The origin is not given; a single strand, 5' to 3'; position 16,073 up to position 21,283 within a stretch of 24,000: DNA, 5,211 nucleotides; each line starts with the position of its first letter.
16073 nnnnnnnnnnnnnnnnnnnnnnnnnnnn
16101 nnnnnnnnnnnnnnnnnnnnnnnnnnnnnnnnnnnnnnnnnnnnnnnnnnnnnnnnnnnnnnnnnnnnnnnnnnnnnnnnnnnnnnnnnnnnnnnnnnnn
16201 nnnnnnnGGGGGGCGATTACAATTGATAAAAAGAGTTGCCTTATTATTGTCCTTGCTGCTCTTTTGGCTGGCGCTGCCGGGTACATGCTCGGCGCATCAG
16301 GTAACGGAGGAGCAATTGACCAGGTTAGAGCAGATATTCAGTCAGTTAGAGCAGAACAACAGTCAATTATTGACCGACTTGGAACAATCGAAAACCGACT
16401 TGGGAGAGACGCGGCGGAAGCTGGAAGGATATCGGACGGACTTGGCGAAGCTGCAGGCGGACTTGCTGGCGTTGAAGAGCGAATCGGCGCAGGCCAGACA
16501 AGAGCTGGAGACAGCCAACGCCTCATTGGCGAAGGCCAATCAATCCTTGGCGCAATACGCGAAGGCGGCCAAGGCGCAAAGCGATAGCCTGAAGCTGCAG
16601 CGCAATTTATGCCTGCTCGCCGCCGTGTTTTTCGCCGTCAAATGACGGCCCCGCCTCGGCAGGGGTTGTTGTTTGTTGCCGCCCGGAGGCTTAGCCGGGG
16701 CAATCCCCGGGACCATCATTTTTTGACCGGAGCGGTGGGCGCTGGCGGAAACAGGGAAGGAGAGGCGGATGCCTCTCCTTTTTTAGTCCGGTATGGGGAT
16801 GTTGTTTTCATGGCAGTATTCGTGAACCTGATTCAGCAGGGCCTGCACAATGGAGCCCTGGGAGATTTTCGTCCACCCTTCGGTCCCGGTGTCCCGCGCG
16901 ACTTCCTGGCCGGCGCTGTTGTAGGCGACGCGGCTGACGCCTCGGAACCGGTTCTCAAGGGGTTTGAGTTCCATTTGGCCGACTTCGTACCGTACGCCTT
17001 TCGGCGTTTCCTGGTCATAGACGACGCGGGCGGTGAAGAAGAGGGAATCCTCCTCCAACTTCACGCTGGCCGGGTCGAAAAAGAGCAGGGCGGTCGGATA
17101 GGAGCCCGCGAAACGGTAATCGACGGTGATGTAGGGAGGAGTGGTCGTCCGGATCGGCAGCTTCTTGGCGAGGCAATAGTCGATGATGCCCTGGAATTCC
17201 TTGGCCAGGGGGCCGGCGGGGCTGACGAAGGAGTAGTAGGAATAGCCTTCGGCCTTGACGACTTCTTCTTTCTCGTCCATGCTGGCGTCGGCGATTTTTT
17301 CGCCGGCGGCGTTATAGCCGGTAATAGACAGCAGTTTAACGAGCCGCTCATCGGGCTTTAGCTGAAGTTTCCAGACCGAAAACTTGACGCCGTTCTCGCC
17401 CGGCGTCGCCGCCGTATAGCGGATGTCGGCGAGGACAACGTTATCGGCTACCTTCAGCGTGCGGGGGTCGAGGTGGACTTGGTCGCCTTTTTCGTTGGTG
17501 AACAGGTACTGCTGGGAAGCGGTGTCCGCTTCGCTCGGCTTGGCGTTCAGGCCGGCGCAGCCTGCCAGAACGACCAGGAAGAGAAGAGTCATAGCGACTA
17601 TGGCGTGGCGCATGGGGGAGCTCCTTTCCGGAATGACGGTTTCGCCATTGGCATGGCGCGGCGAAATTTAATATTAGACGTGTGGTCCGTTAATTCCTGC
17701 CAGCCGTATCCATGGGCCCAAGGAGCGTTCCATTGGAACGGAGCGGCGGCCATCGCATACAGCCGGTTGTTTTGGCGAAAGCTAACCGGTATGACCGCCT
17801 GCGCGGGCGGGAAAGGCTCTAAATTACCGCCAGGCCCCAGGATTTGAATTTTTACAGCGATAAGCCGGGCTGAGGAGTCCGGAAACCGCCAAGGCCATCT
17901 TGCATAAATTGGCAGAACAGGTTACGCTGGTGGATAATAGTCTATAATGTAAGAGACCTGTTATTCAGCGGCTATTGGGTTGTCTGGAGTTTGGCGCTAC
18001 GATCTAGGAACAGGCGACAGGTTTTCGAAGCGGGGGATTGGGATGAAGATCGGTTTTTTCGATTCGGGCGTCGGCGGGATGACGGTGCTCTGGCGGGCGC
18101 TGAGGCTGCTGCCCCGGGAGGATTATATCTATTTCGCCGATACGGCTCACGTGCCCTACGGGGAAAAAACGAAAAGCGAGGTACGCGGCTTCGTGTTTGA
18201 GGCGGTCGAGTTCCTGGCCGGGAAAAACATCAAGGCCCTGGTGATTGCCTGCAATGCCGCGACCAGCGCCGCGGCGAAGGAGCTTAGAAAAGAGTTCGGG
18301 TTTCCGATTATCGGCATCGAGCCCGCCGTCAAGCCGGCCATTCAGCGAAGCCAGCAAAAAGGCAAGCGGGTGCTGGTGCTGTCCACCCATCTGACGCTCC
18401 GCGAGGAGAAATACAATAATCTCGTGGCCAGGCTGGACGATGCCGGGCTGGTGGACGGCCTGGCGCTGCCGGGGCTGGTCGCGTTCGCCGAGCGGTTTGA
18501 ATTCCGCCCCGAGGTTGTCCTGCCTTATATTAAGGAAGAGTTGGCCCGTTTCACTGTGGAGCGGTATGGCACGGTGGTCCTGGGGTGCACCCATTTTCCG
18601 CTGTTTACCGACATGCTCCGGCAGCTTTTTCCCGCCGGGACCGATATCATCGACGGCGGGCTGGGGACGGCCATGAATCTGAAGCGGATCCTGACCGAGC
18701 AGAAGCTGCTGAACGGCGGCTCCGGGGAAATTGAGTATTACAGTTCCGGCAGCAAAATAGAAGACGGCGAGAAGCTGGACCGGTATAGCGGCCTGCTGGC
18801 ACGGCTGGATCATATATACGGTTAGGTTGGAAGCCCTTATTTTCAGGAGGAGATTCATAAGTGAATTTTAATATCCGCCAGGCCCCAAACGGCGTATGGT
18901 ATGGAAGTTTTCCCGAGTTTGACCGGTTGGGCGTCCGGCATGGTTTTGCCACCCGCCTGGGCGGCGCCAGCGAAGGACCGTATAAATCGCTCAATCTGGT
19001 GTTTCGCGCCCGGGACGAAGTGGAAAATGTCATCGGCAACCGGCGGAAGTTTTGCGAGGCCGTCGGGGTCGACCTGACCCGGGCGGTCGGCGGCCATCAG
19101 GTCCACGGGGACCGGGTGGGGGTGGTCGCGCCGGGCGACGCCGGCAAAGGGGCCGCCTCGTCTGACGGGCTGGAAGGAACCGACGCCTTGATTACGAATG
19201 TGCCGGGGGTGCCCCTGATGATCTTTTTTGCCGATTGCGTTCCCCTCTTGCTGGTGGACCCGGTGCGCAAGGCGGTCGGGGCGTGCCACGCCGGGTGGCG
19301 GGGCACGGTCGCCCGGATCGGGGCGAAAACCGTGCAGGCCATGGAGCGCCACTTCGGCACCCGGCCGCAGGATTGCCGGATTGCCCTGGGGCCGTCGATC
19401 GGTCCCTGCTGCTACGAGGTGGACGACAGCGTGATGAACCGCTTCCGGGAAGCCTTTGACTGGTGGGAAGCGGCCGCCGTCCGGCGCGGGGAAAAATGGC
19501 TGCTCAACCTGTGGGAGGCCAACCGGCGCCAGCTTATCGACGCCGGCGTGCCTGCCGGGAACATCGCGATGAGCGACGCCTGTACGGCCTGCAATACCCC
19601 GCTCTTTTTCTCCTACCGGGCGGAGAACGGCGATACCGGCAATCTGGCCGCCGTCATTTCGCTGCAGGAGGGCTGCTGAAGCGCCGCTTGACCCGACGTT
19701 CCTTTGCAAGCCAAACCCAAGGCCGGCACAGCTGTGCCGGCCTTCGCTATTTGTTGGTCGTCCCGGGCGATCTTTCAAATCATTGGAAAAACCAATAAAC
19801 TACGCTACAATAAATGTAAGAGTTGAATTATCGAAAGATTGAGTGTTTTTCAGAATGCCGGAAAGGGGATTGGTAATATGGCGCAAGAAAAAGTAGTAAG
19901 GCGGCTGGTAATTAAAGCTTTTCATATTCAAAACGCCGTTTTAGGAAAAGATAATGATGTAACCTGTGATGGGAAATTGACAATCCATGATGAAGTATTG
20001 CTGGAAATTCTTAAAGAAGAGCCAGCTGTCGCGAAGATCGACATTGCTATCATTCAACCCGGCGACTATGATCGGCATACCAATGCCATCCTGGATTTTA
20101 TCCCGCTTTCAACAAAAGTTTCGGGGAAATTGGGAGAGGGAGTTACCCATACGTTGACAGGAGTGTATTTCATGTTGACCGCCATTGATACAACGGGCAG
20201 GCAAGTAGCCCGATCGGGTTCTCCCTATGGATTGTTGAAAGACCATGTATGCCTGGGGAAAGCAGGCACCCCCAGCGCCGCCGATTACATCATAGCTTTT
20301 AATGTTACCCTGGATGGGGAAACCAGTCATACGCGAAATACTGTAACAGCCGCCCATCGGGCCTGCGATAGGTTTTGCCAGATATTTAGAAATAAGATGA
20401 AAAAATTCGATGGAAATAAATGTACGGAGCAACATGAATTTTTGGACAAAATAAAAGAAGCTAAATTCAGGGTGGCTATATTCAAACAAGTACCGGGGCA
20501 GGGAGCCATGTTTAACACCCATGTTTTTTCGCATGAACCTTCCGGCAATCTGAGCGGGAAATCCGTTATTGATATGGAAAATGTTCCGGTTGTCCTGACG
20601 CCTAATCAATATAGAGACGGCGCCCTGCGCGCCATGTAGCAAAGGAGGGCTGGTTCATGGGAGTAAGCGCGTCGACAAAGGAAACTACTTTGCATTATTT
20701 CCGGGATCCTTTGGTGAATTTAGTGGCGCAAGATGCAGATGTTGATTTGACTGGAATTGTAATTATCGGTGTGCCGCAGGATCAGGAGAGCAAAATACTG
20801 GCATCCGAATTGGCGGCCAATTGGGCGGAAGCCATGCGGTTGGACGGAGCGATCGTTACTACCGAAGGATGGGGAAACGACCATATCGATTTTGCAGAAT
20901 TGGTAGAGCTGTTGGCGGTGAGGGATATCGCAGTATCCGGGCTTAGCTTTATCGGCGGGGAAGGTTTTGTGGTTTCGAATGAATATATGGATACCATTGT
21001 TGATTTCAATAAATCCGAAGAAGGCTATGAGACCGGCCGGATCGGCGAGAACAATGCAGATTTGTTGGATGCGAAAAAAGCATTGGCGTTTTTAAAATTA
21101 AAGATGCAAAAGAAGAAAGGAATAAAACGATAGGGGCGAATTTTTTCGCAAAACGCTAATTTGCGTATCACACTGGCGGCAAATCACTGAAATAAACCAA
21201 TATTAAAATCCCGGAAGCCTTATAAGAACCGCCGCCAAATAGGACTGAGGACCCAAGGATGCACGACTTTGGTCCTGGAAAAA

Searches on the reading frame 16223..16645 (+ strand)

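Call 3: search_protein_families(library=pfam, proteins=[window:16223-16645:+], max_evalue=0.1)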
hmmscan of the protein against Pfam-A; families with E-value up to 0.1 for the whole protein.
window:16223-16645:+ (140 aa): 27 families (the best 25 are shown)
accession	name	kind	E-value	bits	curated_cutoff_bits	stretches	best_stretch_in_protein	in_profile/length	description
PF15035.11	Rootletin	-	7.3e-05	23.3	36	1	24-123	60-155/188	Ciliary rootlet component, centrosome cohesion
PF10473.14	CENP-F_leu_zip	-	0.00045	20.7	34.5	1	30-101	24-95/140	Leucine-rich repeats of kinetochore protein Cenp-F/LEK1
PF07926.17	TPR_MLP1_2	-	0.0016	18.9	36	1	62-129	54-121/129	TPR/MLP1/MLP2-like protein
PF25762.1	HAUS1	-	0.0022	18.3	40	1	25-106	116-197/236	HAUS augmin-like complex subunit 1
PF13166.12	AAA_13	-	0.0048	16.1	36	1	35-125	312-401/713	AAA domain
PF13851.11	GAS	-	0.0051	16.7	32.3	1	30-78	40-88/200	Growth-arrest specific micro-tubule binding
PF10186.14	ATG14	-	0.0061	16.1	33.2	1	35-128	39-134/347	Vacuolar sorting 38 and autophagy-related subunit 14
PF00038.26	Filament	-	0.01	15.9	40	1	41-123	22-105/313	Intermediate filament protein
PF18595.6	Nuf2_DHR10-like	-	0.012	16.1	28.4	1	47-124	39-116/117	Nuf2, DHR10-like domain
PF02609.21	Exonuc_VII_S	-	0.021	15.3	24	0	29-48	2-21/52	Exonuclease VII small subunit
PF06160.17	EzrA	-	0.021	13.6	39.6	1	26-114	71-157/557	Septation ring formation regulator, EzrA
PF24799.1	Paxt-1_C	-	0.025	14.5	27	0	21-85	100-163/191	Partner of xrn-2 protein 1-like, C-terminal domain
PF16331.10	TolA_bind_tri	-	0.026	15.1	30.1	0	29-99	3-73/76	TolA binding protein trimerisation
PF09762.14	CCDC93_CC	-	0.028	13.9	30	1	29-117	101-188/429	CCDC93 coiled-coil domain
PF25541.1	TBCA_PH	-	0.038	14.1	27.8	0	30-116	12-108/139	PH domain-containing proteins, TBCA domain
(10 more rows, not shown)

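Call 4: search_protein_families(library=phrogs, proteins=[window:16223-16645:+], max_evalue=0.01)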
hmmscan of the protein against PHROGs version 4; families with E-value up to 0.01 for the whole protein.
window:16223-16645:+ (140 aa): 4 families
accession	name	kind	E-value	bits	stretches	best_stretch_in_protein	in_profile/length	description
phrog_19577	-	head and packaging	0.00043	20.5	1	48-124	55-127/378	minor head protein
phrog_20590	-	other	0.0039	17.7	1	26-120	29-126/242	peptidase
phrog_35017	-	unknown function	0.0046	18.1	0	6-60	5-56/79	-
phrog_25296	-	unknown function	0.0067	17.5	1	2-109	18-120/135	-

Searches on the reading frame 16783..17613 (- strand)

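Call 24: search_protein_families(library=pfam, proteins=[window:16783-17613:-], max_evalue=0.01)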
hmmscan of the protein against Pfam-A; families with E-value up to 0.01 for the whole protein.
window:16783-17613:- (276 aa): 1 family
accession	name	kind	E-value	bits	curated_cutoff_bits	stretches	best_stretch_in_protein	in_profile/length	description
PF16747.10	Adhesin_E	-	5.5e-06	27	23.7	1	175-262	11-106/109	Surface-adhesin protein E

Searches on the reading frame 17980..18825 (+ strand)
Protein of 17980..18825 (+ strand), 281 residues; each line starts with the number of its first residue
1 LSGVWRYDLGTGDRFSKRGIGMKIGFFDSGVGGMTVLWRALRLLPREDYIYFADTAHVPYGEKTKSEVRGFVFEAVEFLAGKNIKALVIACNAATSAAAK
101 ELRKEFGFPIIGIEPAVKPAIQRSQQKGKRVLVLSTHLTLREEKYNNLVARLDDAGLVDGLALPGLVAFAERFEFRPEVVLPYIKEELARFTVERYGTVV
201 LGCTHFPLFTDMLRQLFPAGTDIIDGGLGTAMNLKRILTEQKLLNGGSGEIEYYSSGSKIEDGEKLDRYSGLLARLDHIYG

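Call 70: search_protein_families(library=pfam, proteins=[window:17980-18825:+], max_evalue=0.01)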
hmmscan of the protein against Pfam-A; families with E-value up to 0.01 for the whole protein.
window:17980-18825:+ (281 aa): 2 families
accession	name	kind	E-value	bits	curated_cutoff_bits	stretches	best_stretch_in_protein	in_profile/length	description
PF01177.27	Asp_Glu_race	-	1.8e-18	67.5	31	1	46-226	27-203/211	Asp/Glu/Hydantoin racemase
PF07905.16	PucR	-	0.0077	17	33.5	0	74-116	61-104/118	Purine catabolism regulatory protein-like family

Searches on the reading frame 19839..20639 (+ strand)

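Call 70: search_protein_families(library=pfam, proteins=[window:19839-20639:+], max_evalue=0.01)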
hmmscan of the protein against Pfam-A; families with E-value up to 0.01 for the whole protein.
window:19839-20639:+ (266 aa): 1 family
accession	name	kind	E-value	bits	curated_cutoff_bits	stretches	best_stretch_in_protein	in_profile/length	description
PF09338.16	Gly_reductase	-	7.1e-07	28.5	22.2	1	22-109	2-100/426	Glycine/sarcosine/betaine reductase component B subunits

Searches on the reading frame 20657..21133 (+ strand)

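Call 70: search_protein_families(library=pfam, proteins=[window:20657-21133:+], max_evalue=0.01)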
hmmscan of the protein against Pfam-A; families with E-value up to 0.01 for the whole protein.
window:20657-21133:+ (158 aa): 1 family
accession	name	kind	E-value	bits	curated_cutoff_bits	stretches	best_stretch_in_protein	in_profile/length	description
PF09338.16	Gly_reductase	-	2e-09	36.9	22.2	1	3-95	243-337/426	Glycine/sarcosine/betaine reductase component B subunits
